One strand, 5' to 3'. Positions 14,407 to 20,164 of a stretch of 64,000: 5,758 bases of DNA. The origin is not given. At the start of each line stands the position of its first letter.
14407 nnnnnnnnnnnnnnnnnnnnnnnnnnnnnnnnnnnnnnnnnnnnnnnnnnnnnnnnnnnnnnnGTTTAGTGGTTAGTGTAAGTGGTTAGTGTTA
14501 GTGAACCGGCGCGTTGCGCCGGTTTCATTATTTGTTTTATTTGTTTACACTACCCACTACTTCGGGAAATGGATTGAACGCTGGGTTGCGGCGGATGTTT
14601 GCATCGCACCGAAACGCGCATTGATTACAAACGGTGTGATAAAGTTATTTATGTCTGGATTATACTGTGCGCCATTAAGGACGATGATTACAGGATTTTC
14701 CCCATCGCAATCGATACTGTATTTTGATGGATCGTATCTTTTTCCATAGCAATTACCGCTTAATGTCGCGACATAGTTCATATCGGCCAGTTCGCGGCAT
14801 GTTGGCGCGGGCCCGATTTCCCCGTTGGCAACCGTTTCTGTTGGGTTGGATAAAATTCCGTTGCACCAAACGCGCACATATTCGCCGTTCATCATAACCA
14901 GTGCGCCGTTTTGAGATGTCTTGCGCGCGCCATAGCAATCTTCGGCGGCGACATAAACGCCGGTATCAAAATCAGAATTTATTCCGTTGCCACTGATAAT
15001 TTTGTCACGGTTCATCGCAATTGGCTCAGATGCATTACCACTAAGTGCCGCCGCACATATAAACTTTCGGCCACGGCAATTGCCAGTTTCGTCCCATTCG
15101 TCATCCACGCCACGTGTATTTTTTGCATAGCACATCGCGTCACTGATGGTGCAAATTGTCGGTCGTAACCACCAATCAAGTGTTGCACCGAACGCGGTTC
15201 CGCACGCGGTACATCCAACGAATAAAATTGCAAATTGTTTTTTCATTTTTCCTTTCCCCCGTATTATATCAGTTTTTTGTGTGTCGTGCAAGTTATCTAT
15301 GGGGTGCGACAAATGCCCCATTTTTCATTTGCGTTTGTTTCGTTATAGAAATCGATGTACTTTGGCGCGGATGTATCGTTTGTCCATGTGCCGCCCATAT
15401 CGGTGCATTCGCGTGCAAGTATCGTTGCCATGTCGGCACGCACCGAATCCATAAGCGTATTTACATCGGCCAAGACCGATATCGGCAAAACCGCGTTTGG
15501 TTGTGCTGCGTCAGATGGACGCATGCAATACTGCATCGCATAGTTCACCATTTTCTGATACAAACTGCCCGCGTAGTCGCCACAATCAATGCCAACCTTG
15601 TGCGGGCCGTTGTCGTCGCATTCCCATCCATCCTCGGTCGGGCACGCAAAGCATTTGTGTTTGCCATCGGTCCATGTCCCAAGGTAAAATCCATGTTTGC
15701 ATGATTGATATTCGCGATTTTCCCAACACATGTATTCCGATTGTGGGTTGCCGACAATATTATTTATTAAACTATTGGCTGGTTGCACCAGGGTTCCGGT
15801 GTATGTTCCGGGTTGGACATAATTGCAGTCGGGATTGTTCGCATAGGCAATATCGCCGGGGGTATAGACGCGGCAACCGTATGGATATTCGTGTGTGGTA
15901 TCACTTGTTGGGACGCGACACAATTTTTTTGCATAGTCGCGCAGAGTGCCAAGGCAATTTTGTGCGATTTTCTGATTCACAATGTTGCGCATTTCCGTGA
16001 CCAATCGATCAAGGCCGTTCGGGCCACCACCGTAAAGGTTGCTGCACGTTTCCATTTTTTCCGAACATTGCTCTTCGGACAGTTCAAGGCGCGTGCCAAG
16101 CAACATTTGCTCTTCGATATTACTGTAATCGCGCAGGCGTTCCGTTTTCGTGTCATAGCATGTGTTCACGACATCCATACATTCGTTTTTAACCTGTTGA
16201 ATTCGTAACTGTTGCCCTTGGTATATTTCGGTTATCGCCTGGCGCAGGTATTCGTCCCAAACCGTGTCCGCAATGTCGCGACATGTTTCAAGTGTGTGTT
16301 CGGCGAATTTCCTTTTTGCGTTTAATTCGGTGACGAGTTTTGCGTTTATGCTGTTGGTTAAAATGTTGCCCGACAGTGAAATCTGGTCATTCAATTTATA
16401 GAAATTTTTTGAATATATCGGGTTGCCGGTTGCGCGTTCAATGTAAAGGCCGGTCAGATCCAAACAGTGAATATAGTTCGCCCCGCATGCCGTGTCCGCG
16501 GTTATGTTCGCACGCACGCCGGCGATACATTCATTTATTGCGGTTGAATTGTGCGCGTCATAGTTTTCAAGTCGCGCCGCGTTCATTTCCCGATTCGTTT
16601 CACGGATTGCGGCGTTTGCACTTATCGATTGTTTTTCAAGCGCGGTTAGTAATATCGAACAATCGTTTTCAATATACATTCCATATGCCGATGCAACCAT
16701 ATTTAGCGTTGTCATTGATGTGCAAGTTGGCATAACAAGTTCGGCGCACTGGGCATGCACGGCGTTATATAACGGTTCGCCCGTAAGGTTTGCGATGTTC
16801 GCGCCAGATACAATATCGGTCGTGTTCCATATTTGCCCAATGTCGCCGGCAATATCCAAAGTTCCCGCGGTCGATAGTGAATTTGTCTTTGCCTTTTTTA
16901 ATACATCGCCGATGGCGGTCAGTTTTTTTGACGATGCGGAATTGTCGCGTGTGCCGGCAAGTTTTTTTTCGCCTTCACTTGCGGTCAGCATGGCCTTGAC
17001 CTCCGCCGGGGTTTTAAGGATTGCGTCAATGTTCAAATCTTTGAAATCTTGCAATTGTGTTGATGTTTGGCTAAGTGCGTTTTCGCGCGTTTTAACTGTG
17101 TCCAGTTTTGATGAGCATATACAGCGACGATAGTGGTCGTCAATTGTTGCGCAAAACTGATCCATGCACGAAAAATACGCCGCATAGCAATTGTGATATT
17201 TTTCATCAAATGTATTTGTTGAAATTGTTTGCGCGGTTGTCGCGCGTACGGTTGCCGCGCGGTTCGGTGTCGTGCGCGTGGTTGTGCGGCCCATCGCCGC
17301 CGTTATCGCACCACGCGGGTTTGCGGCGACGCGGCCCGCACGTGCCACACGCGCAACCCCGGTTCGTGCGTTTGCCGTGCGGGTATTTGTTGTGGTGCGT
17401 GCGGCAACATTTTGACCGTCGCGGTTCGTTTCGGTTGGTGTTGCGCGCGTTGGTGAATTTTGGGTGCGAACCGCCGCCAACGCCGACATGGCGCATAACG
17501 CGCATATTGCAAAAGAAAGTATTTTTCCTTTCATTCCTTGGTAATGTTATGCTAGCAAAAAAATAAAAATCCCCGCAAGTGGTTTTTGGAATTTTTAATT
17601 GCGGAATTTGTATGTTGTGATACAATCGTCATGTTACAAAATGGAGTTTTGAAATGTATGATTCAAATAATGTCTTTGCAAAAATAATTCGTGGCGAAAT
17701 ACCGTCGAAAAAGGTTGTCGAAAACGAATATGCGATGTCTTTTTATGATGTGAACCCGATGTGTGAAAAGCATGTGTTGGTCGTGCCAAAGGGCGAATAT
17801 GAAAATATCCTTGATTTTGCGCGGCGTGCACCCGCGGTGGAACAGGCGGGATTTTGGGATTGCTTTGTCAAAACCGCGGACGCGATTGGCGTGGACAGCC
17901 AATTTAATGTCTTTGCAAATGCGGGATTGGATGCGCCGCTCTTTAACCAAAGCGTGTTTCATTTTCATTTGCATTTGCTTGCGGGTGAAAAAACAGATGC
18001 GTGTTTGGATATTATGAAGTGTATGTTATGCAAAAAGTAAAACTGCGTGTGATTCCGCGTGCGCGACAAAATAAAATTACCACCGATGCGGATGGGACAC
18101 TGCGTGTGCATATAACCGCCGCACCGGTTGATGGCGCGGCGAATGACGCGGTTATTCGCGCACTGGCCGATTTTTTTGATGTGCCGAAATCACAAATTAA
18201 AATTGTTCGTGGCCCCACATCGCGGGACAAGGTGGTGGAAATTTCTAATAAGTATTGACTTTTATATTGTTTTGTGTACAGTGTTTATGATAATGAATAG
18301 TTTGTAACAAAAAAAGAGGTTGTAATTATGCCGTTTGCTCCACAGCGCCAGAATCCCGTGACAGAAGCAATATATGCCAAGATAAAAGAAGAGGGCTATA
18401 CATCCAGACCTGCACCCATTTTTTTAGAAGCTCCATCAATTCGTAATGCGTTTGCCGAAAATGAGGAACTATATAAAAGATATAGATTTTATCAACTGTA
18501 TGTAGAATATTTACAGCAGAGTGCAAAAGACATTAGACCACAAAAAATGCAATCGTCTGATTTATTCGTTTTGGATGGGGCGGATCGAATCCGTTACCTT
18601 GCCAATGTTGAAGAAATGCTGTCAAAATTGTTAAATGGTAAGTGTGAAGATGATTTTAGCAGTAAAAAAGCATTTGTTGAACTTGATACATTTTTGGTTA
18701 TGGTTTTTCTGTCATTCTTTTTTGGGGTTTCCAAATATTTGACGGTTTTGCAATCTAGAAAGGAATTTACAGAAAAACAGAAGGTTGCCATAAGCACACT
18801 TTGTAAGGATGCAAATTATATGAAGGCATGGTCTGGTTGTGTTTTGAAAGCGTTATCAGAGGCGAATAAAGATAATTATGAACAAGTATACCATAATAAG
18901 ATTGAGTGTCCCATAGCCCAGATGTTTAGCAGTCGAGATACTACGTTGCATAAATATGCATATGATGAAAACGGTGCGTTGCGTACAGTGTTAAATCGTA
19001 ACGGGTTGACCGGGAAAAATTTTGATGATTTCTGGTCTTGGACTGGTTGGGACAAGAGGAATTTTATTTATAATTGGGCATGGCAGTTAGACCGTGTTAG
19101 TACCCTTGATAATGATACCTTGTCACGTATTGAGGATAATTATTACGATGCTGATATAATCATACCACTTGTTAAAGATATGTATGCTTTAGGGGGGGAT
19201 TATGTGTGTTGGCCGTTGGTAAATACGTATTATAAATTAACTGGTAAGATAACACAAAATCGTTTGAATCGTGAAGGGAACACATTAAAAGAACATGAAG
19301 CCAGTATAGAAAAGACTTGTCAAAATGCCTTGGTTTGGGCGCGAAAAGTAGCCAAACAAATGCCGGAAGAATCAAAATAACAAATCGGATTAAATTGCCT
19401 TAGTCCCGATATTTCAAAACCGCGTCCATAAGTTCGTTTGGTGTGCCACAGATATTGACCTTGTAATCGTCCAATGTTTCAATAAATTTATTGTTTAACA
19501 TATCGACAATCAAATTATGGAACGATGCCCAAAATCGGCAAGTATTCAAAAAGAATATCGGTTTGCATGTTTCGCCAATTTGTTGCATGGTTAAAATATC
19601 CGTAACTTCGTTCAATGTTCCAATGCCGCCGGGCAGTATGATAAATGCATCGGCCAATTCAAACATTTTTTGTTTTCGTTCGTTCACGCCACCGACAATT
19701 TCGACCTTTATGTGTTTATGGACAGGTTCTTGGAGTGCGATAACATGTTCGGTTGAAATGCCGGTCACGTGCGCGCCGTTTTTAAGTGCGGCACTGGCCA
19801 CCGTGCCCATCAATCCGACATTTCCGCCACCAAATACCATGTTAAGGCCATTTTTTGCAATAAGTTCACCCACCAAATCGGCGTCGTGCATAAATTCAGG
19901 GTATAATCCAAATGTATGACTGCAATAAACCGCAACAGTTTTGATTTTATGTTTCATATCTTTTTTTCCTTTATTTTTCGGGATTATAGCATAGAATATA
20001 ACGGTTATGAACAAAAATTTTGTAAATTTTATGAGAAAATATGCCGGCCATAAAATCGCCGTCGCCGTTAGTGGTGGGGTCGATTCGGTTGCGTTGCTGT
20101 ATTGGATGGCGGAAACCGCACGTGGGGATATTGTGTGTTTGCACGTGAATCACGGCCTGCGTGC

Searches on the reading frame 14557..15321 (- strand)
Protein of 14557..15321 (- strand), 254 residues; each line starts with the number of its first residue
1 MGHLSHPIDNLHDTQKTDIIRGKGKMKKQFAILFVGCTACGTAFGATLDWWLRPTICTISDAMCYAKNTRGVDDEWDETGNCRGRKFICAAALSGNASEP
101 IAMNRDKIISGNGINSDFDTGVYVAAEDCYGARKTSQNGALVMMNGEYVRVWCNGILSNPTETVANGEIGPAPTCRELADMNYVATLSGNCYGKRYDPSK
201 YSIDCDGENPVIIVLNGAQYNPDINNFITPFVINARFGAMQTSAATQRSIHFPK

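Call 4: search_protein_families(library=pfam, proteins=[window:14557-15321:-], max_evalue=1)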
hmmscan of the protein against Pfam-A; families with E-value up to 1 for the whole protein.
window:14557-15321:- (254 aa): 1 family
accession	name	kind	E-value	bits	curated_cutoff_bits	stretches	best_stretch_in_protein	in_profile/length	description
PF17034.11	zinc_ribbon_16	-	0.1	13.2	27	1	12-67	66-123/125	Zinc-ribbon like family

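Call 5: search_protein_families(library=ncbifam, proteins=[window:14557-15321:-], max_evalue=1)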
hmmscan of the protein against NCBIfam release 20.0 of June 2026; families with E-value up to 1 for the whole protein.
window:14557-15321:- (254 aa): 0 families

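Call 79: search_solved_structures(query=window:14557-15246:-, max_evalue=1)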
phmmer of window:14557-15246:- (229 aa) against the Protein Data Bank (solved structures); distinct sequences matched with E-value up to 1: 0.

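Call 82: search_protein_families(library=phrogs, proteins=[window:14557-15246:-], max_evalue=0.01)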
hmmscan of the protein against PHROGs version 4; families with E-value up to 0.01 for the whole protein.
window:14557-15246:- (229 aa): 0 families
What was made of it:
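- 14557..15246 (-): Gene E: 229-aa exported small Cys protein (start at the internal Met), conserved downstream partner of C. No Pfam, PDB or PHROG hit (calls 4, 79, 82).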

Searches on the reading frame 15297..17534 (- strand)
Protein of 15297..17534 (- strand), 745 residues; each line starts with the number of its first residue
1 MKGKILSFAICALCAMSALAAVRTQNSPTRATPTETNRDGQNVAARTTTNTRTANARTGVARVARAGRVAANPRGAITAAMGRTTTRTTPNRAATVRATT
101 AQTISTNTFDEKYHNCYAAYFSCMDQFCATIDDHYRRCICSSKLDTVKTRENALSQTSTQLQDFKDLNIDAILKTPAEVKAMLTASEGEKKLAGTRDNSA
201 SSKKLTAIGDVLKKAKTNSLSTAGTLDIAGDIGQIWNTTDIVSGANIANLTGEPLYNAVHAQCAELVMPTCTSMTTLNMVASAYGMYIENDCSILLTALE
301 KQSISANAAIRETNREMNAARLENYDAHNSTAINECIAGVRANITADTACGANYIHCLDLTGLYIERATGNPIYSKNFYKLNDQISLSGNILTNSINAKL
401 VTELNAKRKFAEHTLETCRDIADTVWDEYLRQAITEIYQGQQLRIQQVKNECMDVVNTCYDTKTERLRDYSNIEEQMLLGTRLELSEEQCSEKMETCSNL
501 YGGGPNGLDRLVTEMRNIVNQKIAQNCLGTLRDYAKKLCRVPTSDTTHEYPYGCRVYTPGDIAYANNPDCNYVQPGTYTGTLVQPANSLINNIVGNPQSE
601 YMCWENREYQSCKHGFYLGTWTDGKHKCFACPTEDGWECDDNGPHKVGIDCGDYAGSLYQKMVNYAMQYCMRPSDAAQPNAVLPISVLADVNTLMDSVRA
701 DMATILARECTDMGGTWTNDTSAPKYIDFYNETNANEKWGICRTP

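Call 4: search_protein_families(library=pfam, proteins=[window:15297-17534:-], max_evalue=1)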
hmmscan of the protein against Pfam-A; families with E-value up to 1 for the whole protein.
window:15297-17534:- (745 aa): 1 family
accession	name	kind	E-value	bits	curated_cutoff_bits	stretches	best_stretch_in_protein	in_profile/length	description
PF12587.13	DUF3761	-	0.007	17.3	29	1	7-57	4-54/82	Protein of unknown function (DUF3761)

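Call 5: search_protein_families(library=ncbifam, proteins=[window:15297-17534:-], max_evalue=1)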
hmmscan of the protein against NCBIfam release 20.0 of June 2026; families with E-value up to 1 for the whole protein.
window:15297-17534:- (745 aa): 0 families

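Call 15: find_homologous_proteins(query=window:15297-17534:-)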
Query window:15297-17534:- (745 aa): 783 proteins with E <= 0.001 among 8000 candidates; the best 120 are listed.
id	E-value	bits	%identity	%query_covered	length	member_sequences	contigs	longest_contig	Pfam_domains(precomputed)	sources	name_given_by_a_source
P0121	0.0e+0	1583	92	100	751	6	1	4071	-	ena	-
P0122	0.0e+0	1574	92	100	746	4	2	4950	-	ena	-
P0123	0.0e+0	1536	90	100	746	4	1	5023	-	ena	-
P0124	0.0e+0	1535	90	100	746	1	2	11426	-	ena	-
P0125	0.0e+0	1530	89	100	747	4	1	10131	-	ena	-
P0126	0.0e+0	1463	88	98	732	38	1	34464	-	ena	-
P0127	0.0e+0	1419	84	100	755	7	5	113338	-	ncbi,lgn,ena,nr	ncbi:MAG: hypothetical protein J6T27_00185 [Alphaproteobacteria bacterium]|nr:hypothetical protein [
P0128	0.0e+0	1376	81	100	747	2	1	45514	-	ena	-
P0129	0.0e+0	1362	80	100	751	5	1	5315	-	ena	-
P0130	0.0e+0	1341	79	100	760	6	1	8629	-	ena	-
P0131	0.0e+0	1316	78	100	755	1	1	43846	-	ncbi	-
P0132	0.0e+0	1238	72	100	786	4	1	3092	-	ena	-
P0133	0.0e+0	1166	69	100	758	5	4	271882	-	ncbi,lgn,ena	-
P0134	0.0e+0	1163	69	100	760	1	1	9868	-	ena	-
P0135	0.0e+0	1113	78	83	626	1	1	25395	-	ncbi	-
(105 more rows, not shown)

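Call 82: search_protein_families(library=phrogs, proteins=[window:15297-17534:-], max_evalue=0.01)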
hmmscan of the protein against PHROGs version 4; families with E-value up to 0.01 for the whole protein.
window:15297-17534:- (745 aa): 0 families

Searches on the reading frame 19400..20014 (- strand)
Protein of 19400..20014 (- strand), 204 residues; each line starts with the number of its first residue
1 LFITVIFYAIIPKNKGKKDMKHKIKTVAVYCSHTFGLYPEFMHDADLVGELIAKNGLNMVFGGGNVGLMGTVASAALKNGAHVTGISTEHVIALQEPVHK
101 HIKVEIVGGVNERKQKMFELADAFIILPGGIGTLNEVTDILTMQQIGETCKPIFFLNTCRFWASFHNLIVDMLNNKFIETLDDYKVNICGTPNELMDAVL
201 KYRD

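Call 31: search_protein_families(library=pfam, proteins=[window:19400-20014:-], max_evalue=0.001)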
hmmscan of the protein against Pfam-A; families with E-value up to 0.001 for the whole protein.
window:19400-20014:- (204 aa): 2 families
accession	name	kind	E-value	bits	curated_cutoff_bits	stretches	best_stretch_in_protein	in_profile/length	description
PF03641.19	Lysine_decarbox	-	2.2e-30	106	27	1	69-198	1-130/131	Possible lysine decarboxylase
PF18306.6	LDcluster4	-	4e-13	49.7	26.3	1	40-142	16-115/151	SLOG cluster4 family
